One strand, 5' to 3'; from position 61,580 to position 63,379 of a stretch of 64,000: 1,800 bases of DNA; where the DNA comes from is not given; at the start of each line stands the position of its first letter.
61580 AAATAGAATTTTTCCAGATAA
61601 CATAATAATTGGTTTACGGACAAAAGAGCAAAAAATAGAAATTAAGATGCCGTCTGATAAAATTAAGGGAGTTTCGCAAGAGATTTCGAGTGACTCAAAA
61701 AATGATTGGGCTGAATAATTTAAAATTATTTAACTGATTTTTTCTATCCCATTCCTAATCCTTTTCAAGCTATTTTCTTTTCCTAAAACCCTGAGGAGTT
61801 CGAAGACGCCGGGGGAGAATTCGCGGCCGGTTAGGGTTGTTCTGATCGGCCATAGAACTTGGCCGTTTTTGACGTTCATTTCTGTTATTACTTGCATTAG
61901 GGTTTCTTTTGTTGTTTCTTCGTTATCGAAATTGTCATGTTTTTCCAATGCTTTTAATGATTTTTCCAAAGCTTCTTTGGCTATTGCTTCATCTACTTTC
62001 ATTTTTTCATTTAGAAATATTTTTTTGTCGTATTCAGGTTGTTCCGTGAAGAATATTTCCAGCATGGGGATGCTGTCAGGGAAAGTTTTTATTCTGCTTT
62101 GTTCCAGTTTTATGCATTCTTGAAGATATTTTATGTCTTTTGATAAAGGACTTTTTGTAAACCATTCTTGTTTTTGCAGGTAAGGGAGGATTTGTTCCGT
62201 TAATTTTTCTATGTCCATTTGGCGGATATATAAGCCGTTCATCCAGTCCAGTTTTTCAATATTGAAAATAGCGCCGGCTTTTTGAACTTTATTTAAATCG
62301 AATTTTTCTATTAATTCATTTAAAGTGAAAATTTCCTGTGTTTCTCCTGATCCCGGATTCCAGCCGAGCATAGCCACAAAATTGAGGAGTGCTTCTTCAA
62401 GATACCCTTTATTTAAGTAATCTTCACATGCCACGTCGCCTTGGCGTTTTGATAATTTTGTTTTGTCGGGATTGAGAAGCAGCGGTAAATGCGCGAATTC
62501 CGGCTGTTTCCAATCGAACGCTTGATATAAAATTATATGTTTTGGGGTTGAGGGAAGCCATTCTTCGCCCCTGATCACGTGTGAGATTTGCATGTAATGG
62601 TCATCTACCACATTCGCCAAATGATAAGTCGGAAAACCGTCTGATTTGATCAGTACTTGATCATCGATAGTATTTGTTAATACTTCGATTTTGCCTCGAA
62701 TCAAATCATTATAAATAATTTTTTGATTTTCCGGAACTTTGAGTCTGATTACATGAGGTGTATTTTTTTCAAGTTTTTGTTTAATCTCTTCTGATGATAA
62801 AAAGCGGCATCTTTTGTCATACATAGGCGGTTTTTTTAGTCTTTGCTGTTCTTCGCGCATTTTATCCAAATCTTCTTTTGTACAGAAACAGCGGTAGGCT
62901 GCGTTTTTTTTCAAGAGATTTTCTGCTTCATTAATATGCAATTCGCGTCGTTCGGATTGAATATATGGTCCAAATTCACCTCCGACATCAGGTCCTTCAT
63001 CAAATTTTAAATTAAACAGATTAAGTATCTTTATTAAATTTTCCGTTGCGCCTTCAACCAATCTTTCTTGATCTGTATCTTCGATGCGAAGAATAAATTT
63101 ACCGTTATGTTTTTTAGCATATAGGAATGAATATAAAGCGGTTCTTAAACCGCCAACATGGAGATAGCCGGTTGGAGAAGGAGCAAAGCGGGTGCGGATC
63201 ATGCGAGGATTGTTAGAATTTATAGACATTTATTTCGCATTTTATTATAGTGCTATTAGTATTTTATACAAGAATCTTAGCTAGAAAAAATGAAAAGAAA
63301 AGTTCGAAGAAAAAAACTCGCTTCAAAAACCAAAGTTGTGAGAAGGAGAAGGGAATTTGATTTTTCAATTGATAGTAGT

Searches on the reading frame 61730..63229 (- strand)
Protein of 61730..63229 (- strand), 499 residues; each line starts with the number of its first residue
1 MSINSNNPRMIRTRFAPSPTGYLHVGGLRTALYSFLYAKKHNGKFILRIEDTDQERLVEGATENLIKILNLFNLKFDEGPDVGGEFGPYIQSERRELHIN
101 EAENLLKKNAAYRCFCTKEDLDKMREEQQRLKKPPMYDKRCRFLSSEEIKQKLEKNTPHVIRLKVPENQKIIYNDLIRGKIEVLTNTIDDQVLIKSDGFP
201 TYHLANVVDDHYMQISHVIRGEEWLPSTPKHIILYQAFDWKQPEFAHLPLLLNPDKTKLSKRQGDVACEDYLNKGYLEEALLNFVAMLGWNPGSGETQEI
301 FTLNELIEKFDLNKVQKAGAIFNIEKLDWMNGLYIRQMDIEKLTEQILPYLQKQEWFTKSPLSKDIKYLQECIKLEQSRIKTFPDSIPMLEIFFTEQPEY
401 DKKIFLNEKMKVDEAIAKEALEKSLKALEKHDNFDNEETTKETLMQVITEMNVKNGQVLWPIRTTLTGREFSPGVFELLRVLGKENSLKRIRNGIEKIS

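Call 79: search_protein_families(library=pfam, proteins=[window:61730-63229:-], max_evalue=0.00001)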
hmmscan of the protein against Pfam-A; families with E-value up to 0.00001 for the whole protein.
window:61730-63229:- (499 aa): 2 families
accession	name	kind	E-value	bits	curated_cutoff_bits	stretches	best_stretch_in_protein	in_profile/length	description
PF00749.27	tRNA-synt_1c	-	3.2e-105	351.9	23.4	1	11-329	2-314/314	tRNA synthetases class I (E and Q), catalytic domain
PF19269.4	Anticodon_2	-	1.2e-37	129.9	23.6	1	343-495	2-141/141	Anticodon binding domain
